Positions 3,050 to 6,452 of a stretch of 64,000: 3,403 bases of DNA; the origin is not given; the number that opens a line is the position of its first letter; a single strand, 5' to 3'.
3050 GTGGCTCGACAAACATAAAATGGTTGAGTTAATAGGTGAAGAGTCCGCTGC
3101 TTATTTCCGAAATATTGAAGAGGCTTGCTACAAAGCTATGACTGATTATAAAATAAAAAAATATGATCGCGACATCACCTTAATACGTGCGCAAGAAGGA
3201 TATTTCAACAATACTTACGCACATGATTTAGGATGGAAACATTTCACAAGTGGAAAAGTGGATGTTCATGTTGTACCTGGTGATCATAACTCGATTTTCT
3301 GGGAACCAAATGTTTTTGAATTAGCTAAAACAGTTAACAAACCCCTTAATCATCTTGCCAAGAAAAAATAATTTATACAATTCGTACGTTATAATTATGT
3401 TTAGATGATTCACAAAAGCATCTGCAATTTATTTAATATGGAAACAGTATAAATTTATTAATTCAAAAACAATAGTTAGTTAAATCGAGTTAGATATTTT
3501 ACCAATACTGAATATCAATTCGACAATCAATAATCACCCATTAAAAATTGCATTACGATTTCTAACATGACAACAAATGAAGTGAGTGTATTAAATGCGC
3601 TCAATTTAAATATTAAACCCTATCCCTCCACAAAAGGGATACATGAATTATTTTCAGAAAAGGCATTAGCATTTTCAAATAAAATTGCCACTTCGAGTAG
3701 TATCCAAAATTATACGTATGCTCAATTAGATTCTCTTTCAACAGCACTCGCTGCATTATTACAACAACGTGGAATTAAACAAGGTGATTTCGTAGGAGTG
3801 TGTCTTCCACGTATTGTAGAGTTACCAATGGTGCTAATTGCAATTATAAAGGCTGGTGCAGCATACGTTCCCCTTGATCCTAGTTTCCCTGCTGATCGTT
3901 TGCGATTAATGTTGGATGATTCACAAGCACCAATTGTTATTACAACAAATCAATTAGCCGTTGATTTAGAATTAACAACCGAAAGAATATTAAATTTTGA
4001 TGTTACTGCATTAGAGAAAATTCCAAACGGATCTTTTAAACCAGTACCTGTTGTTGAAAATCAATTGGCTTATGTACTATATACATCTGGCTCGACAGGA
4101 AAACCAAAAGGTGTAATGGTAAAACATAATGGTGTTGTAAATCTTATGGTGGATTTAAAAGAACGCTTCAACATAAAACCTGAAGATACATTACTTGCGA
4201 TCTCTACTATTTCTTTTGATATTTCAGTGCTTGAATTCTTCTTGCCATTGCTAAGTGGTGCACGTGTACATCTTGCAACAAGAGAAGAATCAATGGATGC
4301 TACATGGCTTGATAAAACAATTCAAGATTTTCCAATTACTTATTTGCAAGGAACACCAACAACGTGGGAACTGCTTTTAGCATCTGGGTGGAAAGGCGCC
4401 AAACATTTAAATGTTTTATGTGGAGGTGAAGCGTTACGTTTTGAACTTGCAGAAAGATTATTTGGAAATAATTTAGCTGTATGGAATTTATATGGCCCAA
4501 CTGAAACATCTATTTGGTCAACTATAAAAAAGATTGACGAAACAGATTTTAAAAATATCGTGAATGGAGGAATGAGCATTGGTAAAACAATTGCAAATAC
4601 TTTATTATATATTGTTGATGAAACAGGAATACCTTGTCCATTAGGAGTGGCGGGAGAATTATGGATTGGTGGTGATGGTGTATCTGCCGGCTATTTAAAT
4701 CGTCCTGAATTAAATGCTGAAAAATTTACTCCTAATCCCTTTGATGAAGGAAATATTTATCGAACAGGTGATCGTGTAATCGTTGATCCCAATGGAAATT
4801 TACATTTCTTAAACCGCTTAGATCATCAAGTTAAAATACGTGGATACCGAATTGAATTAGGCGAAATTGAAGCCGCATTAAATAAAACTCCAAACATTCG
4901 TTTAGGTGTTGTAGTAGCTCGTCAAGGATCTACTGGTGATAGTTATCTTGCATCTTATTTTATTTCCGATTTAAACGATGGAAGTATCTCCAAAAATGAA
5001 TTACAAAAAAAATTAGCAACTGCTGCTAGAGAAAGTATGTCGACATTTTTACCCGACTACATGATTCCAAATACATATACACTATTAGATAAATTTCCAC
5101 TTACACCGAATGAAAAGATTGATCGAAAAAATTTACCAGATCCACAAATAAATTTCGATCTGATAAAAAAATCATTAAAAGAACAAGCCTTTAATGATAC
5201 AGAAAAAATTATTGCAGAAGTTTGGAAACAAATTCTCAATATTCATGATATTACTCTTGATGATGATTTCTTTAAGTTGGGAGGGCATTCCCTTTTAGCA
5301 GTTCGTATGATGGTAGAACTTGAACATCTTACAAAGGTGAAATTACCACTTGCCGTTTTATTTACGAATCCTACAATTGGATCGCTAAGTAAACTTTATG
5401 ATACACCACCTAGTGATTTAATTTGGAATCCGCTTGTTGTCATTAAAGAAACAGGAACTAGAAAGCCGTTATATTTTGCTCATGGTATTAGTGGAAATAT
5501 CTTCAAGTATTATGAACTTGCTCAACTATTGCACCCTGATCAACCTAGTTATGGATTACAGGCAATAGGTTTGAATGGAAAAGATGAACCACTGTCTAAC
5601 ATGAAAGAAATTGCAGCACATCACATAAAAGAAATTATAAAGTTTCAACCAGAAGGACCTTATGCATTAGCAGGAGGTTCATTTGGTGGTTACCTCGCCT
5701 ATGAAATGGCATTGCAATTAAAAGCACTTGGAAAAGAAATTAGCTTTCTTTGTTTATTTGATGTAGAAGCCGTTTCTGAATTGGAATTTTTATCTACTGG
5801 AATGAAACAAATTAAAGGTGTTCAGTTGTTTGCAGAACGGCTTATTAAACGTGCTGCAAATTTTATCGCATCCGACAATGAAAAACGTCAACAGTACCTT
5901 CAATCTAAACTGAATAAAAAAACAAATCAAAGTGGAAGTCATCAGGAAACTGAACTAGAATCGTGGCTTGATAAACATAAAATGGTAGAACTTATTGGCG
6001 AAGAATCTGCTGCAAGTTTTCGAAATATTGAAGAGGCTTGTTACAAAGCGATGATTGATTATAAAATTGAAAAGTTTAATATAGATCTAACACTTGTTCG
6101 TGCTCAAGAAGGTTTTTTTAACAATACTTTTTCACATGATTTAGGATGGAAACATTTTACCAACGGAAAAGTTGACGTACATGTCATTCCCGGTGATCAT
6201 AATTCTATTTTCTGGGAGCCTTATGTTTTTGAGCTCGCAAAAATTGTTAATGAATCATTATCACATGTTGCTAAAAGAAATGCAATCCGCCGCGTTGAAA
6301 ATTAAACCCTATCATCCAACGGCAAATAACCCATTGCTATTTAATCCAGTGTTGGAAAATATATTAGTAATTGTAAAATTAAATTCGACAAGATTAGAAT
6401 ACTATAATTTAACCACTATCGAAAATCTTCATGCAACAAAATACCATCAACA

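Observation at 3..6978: Two tandem glycine-type NRPS termination modules, the second a C-less A-T-TE duplicate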

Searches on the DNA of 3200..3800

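Call 75: search_rna_families(source=window, start=3200, end=3800, threshold=evalue, max_evalue=1)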
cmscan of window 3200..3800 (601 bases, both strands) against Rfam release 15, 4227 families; matches with E-value up to 1: 1.
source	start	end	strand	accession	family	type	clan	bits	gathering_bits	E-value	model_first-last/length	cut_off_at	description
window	3222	3271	+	RF00608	SNORD99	Gene; snRNA; snoRNA; CD-box;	CL00064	18.6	60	0.62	1-74/74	no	Small nucleolar RNA SNORD99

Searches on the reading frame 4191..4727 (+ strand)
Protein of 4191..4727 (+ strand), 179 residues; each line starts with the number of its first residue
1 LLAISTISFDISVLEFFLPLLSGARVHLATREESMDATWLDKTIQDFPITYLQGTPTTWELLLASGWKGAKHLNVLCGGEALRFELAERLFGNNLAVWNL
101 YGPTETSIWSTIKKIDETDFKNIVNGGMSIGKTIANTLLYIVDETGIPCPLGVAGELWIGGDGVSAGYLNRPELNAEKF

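Call 48: search_solved_structures(query=window:4191-4727:+, show_alignments=5, max_evalue=1e-10)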
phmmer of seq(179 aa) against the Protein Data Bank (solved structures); distinct sequences matched with E-value up to 1e-10: 49.
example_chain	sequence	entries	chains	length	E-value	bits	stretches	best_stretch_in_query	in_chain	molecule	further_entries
4zxh_A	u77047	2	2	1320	8e-44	152.7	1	1-177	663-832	ABBFA_003403 | Tyrocidine synthetase 3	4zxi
5u89_A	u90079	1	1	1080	2e-39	138.4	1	1-179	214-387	Amino acid adenylation domain protein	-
6mfy_A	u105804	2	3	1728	1.2e-34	122.8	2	2-179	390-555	Linear gramicidin synthase subunit A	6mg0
9be3_A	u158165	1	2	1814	1.4e-34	122.6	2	2-179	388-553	Linear gramicidin synthase subunit A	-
6mfz_A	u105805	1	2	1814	1.4e-34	122.6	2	2-179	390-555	Linear gramicidin synthase subunit A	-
9be4_A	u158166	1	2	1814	1.4e-34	122.6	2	2-179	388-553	Linear gramicidin synthase subunit A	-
9meh_A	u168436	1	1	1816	1.4e-34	122.6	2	2-179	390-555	Linear gramicidin synthase subunit A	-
8www_A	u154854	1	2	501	1.9e-33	118.9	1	1-179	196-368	Carrier domain-containing protein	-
8xjz_C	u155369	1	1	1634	4.3e-26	94.9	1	12-171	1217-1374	Peptide synthetase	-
6oyf_A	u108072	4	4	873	6.8e-25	91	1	6-179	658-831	Txo1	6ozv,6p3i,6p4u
6p1j_A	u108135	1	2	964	7.7e-25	90.8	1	6-179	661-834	Txo2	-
8jbr_A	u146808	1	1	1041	6.1e-24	87.9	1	3-179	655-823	McyA protein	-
5jnf_C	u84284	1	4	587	5.2e-20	75.1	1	2-179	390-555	Linear gramicidin synthase subunit A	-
5es6_A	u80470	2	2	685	7e-20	74.7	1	2-179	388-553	Linear gramicidin synthase subunit A | Linear gramicidin synthetase subunit A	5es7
9bfd_A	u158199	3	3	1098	7.7e-20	74.5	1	5-179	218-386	Tyrocidine synthase 1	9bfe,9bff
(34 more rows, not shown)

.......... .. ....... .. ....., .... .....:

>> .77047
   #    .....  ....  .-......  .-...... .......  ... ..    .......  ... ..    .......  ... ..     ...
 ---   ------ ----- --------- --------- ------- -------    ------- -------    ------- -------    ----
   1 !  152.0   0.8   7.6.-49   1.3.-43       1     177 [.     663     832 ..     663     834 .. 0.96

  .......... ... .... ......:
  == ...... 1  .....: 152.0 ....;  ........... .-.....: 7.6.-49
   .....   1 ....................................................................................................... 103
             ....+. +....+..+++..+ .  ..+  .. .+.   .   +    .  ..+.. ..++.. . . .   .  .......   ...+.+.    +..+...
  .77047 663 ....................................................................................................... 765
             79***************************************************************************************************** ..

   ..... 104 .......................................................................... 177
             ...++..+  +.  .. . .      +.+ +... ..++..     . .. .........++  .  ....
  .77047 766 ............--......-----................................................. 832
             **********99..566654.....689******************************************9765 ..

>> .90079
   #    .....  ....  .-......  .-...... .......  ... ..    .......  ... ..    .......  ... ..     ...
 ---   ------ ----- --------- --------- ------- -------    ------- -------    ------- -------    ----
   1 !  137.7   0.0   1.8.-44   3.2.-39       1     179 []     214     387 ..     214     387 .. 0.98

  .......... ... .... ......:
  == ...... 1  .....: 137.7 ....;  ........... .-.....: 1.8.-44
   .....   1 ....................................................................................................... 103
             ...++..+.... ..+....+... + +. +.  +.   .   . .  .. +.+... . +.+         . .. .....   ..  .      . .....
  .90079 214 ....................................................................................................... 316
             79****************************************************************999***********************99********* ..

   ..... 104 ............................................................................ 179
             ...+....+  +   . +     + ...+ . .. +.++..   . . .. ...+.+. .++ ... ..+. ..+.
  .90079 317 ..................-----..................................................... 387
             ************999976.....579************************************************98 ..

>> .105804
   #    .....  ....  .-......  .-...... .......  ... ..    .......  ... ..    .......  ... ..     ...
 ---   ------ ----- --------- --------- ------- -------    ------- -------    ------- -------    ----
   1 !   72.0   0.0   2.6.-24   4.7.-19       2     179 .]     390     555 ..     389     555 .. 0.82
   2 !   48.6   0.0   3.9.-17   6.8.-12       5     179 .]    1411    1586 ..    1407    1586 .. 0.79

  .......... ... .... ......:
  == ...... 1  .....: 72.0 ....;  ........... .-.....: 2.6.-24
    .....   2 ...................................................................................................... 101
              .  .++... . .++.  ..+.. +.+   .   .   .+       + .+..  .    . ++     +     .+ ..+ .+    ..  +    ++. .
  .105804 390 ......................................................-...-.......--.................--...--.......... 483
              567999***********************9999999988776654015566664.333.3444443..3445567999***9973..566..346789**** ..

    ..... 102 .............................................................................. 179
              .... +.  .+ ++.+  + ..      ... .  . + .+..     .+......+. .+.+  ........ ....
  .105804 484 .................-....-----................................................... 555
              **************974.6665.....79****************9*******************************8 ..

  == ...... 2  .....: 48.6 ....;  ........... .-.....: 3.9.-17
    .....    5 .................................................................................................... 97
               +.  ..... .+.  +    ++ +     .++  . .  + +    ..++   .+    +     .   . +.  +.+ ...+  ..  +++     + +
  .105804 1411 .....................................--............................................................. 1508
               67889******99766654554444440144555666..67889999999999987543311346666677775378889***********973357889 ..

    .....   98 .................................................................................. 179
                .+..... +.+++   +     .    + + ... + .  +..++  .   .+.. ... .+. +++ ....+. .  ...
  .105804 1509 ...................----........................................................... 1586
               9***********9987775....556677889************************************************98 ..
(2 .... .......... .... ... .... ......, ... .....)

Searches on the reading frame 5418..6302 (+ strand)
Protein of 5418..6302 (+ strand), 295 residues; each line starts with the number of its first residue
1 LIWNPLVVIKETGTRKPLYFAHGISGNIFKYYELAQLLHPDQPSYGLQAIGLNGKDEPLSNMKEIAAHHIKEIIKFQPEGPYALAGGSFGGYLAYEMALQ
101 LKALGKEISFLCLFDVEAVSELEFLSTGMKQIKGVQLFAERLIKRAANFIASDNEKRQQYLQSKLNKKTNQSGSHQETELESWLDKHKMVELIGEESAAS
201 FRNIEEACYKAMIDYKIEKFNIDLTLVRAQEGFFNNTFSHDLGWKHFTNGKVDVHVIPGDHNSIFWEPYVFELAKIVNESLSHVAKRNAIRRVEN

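Call 70: search_solved_structures(query=window:5418-6302:+, max_evalue=0.01, show_alignments=2)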
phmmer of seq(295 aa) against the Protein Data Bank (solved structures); distinct sequences matched with E-value up to 0.01: 34.
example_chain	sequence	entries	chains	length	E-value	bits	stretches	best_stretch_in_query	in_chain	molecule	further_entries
4zxh_A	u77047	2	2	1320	1.5e-19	73.7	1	10-118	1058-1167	ABBFA_003403 | Tyrocidine synthetase 3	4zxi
2px6_A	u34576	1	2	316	8.6e-17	64.6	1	13-282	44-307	Thioesterase domain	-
7mhd_A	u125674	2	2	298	1.1e-16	64.3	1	13-282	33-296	Fatty acid synthase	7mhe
4z49_A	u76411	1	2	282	1.4e-16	63.9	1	13-281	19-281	Fatty acid synthase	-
7crn_A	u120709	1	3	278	1.4e-16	63.9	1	6-115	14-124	Non-ribosomal peptide synthetase 4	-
1xkt_A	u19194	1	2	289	2.8e-16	62.9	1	13-281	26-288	fatty acid synthase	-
7dxo_A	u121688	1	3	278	3.7e-16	62.5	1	6-115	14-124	Non-ribosomal peptide synthetase 4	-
3tjm_A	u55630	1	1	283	7.6e-16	61.5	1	13-265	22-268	Fatty acid synthase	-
2vz8_A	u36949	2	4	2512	1.2e-15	60.9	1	14-278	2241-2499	FATTY ACID SYNTHASE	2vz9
8eyi_E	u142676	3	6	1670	4.9e-15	58.9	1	14-283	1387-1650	Fatty acid synthase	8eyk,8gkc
9b80_A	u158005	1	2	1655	5.7e-15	58.7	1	14-282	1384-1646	Fatty acid synthase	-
8vf7_A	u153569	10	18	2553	1.2e-14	57.6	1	14-283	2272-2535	Fatty acid synthase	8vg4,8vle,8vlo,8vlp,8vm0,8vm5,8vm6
8vf7_B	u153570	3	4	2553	1.2e-14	57.6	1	14-283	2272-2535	Fatty acid synthase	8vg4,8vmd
9f7b_A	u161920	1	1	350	5.1e-14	55.5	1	8-116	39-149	3-hydroxyacyl-[acyl-carrier-protein] dehydratase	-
3tej_A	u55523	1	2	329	7.6e-13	51.7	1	13-116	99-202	Enterobactin synthase component F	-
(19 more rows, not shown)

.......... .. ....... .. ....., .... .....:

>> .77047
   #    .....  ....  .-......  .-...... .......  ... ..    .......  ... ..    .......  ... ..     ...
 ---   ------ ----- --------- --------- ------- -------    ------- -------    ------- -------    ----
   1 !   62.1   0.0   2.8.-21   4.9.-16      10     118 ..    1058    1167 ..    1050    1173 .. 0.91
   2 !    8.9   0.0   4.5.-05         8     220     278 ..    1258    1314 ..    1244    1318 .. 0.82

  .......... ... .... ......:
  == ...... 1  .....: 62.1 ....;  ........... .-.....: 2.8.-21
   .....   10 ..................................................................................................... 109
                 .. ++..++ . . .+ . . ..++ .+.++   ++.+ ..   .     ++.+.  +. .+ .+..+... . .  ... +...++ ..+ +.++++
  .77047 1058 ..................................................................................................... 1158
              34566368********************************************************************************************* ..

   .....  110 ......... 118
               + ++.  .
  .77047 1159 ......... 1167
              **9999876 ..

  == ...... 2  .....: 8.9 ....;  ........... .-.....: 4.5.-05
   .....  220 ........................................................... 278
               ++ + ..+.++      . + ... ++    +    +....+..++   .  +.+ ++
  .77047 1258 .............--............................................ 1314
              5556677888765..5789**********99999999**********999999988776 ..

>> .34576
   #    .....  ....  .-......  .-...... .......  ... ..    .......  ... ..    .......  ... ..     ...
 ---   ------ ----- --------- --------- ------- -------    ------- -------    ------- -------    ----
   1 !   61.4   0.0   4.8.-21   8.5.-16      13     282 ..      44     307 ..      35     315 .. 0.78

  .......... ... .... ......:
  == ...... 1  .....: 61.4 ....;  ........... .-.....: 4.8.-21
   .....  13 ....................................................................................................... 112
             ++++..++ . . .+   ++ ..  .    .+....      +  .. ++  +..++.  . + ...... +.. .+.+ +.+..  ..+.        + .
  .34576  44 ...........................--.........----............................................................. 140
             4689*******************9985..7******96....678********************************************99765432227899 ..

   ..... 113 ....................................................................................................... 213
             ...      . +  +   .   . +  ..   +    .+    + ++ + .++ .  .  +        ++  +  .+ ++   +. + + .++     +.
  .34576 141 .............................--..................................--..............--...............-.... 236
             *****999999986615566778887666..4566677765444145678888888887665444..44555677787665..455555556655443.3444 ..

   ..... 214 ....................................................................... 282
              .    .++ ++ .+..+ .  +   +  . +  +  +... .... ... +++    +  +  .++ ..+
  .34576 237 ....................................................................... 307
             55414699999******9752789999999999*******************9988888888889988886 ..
